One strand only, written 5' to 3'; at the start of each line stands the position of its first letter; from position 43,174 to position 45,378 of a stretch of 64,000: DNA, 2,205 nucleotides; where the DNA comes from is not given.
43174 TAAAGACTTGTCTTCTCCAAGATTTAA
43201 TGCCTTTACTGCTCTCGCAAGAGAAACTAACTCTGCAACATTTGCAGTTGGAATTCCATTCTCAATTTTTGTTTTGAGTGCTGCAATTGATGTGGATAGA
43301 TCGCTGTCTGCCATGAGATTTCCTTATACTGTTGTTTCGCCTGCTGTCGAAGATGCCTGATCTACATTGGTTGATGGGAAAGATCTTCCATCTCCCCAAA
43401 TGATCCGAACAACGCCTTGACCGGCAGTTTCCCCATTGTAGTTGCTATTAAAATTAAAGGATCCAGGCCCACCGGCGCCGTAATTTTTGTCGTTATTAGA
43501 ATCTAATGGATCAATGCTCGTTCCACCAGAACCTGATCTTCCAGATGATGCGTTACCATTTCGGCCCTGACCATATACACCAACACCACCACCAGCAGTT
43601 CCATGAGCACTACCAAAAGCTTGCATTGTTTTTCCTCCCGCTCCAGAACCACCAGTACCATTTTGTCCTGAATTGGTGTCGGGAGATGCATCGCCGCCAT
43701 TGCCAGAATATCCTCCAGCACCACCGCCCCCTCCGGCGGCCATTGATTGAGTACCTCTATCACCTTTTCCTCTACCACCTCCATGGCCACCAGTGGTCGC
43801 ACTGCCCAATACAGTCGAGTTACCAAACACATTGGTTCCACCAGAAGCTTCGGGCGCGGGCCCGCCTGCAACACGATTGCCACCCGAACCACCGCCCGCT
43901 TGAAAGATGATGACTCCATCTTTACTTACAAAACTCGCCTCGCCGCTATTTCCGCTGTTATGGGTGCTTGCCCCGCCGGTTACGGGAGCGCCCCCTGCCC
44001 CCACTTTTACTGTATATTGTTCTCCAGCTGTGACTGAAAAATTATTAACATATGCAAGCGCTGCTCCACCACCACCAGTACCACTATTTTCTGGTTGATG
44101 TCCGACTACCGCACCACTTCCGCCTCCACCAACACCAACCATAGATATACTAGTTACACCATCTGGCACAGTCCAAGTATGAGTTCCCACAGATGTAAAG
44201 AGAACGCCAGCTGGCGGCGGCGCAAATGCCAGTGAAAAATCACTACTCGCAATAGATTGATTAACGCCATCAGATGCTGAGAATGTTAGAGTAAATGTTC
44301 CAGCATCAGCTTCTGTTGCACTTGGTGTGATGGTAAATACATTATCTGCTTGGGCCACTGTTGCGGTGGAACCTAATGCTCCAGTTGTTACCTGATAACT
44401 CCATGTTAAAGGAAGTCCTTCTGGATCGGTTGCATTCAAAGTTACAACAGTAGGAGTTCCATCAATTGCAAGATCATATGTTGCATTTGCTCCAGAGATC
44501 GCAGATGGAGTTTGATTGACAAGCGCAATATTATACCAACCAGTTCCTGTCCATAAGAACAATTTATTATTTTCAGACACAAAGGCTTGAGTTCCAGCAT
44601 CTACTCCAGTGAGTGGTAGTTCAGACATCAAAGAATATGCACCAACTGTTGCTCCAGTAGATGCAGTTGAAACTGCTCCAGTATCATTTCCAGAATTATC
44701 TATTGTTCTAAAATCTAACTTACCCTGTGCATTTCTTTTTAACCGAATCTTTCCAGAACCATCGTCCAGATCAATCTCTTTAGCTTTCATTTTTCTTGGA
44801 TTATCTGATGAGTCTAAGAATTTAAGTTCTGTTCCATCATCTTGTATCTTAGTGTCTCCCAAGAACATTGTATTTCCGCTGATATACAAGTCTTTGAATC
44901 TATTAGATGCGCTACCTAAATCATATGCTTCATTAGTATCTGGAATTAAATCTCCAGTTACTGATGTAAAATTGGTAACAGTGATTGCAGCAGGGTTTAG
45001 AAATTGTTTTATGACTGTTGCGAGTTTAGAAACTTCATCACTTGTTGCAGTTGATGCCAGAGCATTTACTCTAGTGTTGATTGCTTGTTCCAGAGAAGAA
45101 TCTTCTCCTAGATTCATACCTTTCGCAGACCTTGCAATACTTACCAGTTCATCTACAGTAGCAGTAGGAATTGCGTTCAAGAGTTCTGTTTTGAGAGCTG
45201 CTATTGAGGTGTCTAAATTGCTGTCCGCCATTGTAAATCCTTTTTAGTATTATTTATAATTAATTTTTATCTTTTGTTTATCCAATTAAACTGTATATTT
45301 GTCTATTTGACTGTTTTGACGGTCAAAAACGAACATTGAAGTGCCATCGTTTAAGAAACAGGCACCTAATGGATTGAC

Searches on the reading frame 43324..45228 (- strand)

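Call 72: search_protein_families(library=pfam, proteins=[window:43324-45228:-], max_evalue=0.001)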
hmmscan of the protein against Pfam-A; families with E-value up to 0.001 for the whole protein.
window:43324-45228:- (634 aa): 1 family
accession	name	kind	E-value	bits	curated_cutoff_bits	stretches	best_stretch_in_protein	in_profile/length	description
PF21722.4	Gly_rich_2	-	1.4e-12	48.6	24.3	1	345-611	1-225/226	Glycine-rich domain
